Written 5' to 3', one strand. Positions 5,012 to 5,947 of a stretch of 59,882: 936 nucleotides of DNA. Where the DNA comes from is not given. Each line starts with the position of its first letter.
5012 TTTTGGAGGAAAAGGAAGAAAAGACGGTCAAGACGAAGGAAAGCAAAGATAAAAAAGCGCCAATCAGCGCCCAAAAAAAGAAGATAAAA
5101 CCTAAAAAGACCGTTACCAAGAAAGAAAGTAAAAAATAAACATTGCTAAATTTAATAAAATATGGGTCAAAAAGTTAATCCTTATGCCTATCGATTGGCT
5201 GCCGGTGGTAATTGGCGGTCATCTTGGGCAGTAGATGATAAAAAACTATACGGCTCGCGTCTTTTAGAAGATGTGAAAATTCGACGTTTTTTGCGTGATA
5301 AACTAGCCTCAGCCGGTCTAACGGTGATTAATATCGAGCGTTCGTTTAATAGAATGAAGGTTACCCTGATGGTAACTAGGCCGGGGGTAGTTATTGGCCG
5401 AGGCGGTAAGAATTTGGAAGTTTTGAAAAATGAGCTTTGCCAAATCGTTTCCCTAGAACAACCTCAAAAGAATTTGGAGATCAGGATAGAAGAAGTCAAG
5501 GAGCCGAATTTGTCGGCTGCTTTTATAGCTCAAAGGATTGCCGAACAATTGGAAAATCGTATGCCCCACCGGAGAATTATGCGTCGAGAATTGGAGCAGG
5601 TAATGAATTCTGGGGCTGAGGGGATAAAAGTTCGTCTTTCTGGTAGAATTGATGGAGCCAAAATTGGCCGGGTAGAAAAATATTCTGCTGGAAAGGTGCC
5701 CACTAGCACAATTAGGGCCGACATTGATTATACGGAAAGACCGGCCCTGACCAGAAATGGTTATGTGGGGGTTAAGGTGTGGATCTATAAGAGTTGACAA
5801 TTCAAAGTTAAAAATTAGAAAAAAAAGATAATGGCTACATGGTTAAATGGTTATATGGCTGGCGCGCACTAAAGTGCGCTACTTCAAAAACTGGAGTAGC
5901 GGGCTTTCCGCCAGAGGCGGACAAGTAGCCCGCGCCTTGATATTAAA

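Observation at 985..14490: Mosaic AT-rich repeat elements occupy 14 intercistronic junctions of the ribosomal superoperon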

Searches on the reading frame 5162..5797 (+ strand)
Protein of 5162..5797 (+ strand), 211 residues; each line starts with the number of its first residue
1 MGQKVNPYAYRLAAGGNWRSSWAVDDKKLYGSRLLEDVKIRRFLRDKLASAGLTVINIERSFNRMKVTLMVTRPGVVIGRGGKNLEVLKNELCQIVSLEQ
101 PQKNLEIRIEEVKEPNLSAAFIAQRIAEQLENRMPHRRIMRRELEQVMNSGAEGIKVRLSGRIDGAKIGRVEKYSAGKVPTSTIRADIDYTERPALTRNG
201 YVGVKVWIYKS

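Call 16: find_encoding_contigs(protein=window:5162-5797:+, flank=10000, max_places=10)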
Protein window:5162-5797:+ (211 aa): 2 contigs read that carry it; 1 place shown.
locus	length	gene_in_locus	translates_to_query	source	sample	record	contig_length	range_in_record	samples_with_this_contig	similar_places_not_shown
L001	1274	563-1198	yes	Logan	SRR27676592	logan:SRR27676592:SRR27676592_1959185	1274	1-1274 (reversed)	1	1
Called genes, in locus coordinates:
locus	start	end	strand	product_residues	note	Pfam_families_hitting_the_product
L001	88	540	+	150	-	PF00237:Ribosomal_L22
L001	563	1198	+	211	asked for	PF07650:KH_2, PF05316:VAR1 (weak), PF00189:Ribosomal_S3_C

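Call 17: find_homologous_proteins(query=window:5162-5797:+, max_evalue=1e-30)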
Query window:5162-5797:+ (211 aa): 7967 proteins with E <= 1e-30 among 8000 candidates; the best 120 are listed.
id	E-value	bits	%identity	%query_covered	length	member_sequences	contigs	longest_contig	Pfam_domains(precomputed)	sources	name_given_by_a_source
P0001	1.5e-131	454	100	100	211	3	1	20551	PF07650.24,PF00189.26,PF05316.18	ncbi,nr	ncbi:MAG: 30S ribosomal protein S3 [Candidatus Shapirobacteria bacterium]|nr:30S ribosomal protein S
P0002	4.9e-125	432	94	100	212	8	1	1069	PF07650.24,PF00189.26,PF05316.18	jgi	jgi:small subunit ribosomal protein S3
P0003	1.6e-118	411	88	100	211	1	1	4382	PF07650.24,PF00189.26,PF05316.18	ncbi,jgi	-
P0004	5.4e-118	409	89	100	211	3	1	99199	PF07650.24,PF00189.26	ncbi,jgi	ncbi:MAG: 30S ribosomal protein S3 [Patescibacteria group bacterium]|jgi:small subunit ribosomal pro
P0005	8.2e-116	402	87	100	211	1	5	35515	PF07650.24,PF00189.26,PF05316.18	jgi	jgi:small subunit ribosomal protein S3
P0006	2.6e-115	401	86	100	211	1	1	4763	PF07650.24,PF00189.26,PF05316.18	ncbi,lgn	-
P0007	2.2e-114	398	87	100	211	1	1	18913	PF07650.24,PF00189.26,PF05316.18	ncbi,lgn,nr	ncbi:MAG: 30S ribosomal protein S3 [Candidatus Shapirobacteria bacterium]|nr:30S ribosomal protein S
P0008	4.1e-114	397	84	100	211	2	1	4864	PF07650.24,PF00189.26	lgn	-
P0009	5.1e-113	393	86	100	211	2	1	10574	PF07650.24,PF00189.26,PF05316.18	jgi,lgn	jgi:small subunit ribosomal protein S3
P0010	3.2e-111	387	86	100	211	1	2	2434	PF07650.24,PF00189.26,PF05316.18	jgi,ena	-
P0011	6.4e-96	337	72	100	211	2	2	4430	PF07650.24,PF00189.26,PF05316.18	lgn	-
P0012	4.3e-92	325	69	99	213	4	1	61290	PF07650.24,PF00189.26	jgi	-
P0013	8.6e-90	317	70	100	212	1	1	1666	PF07650.24,PF00189.26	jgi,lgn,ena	-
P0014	1.5e-89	317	70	100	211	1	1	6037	PF07650.24,PF00189.26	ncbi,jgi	-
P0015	2.5e-89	316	70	100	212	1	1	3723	PF07650.24,PF00189.26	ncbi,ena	-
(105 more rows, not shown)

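Call 18: find_encoding_contigs(protein=P0004, flank=10000, max_places=1)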
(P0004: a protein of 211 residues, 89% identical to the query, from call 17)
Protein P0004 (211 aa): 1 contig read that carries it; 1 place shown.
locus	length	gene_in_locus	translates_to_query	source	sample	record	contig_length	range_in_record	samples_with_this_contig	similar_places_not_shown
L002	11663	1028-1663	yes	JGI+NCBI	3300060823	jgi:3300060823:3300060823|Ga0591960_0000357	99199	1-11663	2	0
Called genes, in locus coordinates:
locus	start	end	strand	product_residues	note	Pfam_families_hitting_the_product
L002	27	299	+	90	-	PF00203:Ribosomal_S19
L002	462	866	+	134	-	PF00237:Ribosomal_L22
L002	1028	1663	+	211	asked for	PF07650:KH_2, PF00189:Ribosomal_S3_C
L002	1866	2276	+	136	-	PF00252:Ribosomal_L16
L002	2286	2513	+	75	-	PF00831:Ribosomal_L29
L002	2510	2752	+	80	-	PF00366:Ribosomal_S17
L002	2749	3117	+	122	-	PF00238:Ribosomal_L14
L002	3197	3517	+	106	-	PF00467:KOW (weak), PF17136:ribosomal_L24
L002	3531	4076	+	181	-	PF00281:Ribosomal_L5, PF00673:Ribosomal_L5_C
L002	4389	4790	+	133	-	PF00410:Ribosomal_S8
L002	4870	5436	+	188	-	PF00347:Ribosomal_L6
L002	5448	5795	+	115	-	PF00861:Ribosomal_L18p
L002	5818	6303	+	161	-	PF00333:Ribosomal_S5, PF03719:Ribosomal_S5_C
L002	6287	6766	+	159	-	PF00828:Ribosomal_L27A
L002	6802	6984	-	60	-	-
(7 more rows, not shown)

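Call 19: find_encoding_contigs(protein=P0005, flank=10000, max_places=1)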
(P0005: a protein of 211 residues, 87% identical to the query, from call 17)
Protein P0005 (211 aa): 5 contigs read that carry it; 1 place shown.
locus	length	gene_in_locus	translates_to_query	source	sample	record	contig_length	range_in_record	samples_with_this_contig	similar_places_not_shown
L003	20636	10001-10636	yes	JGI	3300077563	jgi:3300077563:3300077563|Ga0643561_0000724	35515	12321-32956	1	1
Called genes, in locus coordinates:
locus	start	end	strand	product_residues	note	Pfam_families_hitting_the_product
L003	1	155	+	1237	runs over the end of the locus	PF04997:RNA_pol_Rpb1_1, PF00623:RNA_pol_Rpb1_2, PF04983:RNA_pol_Rpb1_3, PF04998:RNA_pol_Rpb1_5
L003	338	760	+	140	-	PF00164:Ribosom_S12_S23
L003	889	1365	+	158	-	PF00177:Ribosomal_S7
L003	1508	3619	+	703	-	PF00009:GTP_EFTU, PF03144:GTP_EFTU_D2, PF22042:EF-G_D2, PF14492:EFG_III, PF16658:RF3_C (weak), PF03764:EFG_IV, PF00679:EFG_C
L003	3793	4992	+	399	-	PF00009:GTP_EFTU, PF03144:GTP_EFTU_D2, PF03143:GTP_EFTU_D3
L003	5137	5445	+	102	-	PF00338:Ribosomal_S10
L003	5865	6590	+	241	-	PF00297:Ribosomal_L3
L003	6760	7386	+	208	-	PF00573:Ribosomal_L4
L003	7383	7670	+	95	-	PF00276:Ribosomal_L23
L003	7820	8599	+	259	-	PF00181:Ribosomal_L2_N, PF03947:Ribosomal_L2_C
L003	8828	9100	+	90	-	PF00203:Ribosomal_S19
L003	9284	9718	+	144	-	PF00237:Ribosomal_L22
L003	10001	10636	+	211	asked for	PF05316:VAR1 (weak), PF07650:KH_2, PF00189:Ribosomal_S3_C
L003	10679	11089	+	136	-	PF00252:Ribosomal_L16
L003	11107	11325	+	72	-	PF00831:Ribosomal_L29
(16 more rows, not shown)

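Call 20: find_encoding_contigs(protein=P0007, flank=10000, max_places=1)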
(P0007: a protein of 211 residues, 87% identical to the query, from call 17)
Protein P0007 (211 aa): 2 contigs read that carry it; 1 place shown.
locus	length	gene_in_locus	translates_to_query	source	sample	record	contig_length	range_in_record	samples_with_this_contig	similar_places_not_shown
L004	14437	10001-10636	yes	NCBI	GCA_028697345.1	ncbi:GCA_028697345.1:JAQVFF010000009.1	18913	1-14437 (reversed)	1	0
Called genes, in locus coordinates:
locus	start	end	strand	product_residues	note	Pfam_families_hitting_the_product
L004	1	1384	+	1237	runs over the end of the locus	PF04997:RNA_pol_Rpb1_1, PF00623:RNA_pol_Rpb1_2, PF04983:RNA_pol_Rpb1_3, PF04998:RNA_pol_Rpb1_5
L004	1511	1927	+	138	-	PF00164:Ribosom_S12_S23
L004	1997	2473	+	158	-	PF00177:Ribosomal_S7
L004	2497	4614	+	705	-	PF00009:GTP_EFTU, PF22042:EF-G_D2, PF03144:GTP_EFTU_D2, PF14492:EFG_III, PF16658:RF3_C (faint), PF03764:EFG_IV, PF00679:EFG_C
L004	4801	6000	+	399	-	PF00009:GTP_EFTU, PF03144:GTP_EFTU_D2, PF03143:GTP_EFTU_D3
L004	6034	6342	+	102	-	PF00338:Ribosomal_S10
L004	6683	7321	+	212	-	PF00297:Ribosomal_L3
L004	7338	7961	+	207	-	PF00573:Ribosomal_L4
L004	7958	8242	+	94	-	PF00276:Ribosomal_L23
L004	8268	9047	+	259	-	PF00181:Ribosomal_L2_N, PF03947:Ribosomal_L2_C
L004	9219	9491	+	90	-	PF00203:Ribosomal_S19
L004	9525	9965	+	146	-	PF00237:Ribosomal_L22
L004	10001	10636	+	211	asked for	PF05316:VAR1 (faint), PF07650:KH_2, PF00189:Ribosomal_S3_C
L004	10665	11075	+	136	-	PF00252:Ribosomal_L16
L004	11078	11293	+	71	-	PF00831:Ribosomal_L29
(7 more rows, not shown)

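Call 21: find_encoding_contigs(protein=P0012, flank=10000, max_places=1)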
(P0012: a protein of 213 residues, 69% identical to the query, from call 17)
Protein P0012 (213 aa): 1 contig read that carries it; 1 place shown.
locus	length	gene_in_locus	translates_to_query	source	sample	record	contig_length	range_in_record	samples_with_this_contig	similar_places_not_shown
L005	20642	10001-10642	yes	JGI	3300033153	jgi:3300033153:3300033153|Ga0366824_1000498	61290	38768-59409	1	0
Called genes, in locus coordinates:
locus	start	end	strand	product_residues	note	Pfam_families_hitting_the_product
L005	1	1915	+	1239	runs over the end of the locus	PF04997:RNA_pol_Rpb1_1, PF00623:RNA_pol_Rpb1_2, PF04983:RNA_pol_Rpb1_3, PF04998:RNA_pol_Rpb1_5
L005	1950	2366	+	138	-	PF00164:Ribosom_S12_S23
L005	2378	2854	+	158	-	PF00177:Ribosomal_S7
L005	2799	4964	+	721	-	PF00009:GTP_EFTU, PF03144:GTP_EFTU_D2, PF22042:EF-G_D2, PF14492:EFG_III, PF16658:RF3_C (weak), PF03764:EFG_IV, PF00679:EFG_C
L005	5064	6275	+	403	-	PF00009:GTP_EFTU, PF03144:GTP_EFTU_D2, PF03143:GTP_EFTU_D3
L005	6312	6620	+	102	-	PF00338:Ribosomal_S10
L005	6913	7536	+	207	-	PF00297:Ribosomal_L3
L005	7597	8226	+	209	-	PF00573:Ribosomal_L4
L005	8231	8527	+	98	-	PF00276:Ribosomal_L23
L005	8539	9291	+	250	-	PF00181:Ribosomal_L2_N, PF03947:Ribosomal_L2_C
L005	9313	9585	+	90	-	PF00203:Ribosomal_S19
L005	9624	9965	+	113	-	PF00237:Ribosomal_L22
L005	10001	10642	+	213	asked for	PF07650:KH_2, PF00189:Ribosomal_S3_C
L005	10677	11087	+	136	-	PF00252:Ribosomal_L16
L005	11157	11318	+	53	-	PF00831:Ribosomal_L29 (weak)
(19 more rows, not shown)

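Call 54: find_encoding_contigs(protein=P0002, flank=10000, max_places=3)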
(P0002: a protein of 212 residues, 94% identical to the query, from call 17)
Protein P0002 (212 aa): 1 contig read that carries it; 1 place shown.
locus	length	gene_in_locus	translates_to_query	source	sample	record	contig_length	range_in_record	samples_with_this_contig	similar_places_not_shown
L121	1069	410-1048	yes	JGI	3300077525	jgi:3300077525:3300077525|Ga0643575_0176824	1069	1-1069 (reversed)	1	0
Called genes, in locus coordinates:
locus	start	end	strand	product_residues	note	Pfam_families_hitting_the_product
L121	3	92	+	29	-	?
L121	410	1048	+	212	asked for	PF05316:VAR1 (faint), PF07650:KH_2, PF00189:Ribosomal_S3_C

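Call 55: find_encoding_contigs(protein=P0009, flank=10000, max_places=1)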
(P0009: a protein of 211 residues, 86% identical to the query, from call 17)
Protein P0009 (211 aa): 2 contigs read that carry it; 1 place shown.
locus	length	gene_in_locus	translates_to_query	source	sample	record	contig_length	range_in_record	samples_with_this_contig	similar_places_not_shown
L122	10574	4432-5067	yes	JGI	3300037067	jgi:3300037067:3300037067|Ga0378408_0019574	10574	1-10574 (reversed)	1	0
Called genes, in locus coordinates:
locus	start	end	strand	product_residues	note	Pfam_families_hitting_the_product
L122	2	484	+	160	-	?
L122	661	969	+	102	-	PF00338:Ribosomal_S10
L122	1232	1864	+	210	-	PF00297:Ribosomal_L3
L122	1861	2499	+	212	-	PF00573:Ribosomal_L4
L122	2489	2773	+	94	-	PF00276:Ribosomal_L23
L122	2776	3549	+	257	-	PF00181:Ribosomal_L2_N, PF03947:Ribosomal_L2_C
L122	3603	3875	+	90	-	PF00203:Ribosomal_S19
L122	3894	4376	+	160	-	PF00237:Ribosomal_L22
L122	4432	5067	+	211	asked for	PF05316:VAR1 (faint), PF07650:KH_2, PF00189:Ribosomal_S3_C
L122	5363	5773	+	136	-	PF00252:Ribosomal_L16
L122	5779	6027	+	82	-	PF00831:Ribosomal_L29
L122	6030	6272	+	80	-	PF00366:Ribosomal_S17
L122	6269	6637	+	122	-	PF00238:Ribosomal_L14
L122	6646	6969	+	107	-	PF00467:KOW (faint), PF17136:ribosomal_L24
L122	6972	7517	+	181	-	PF00281:Ribosomal_L5, PF00673:Ribosomal_L5_C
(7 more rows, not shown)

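Call 56: find_encoding_contigs(protein=P0003, flank=10000, max_places=1)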
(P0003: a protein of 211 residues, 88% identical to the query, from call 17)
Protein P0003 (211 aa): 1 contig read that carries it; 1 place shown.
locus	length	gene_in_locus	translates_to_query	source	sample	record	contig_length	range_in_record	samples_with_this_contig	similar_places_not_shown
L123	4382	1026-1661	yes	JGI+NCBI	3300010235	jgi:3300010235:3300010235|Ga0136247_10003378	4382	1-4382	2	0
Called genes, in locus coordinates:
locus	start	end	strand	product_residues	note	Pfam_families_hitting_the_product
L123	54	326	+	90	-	PF00203:Ribosomal_S19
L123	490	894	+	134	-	PF00237:Ribosomal_L22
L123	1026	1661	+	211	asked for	PF07650:KH_2, PF05316:VAR1 (faint), PF00189:Ribosomal_S3_C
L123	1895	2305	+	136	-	PF00252:Ribosomal_L16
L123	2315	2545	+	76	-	PF00831:Ribosomal_L29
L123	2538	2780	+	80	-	PF00366:Ribosomal_S17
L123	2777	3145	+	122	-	PF00238:Ribosomal_L14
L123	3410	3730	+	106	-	PF00467:KOW (weak), PF17136:ribosomal_L24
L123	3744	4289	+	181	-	PF00281:Ribosomal_L5, PF00673:Ribosomal_L5_C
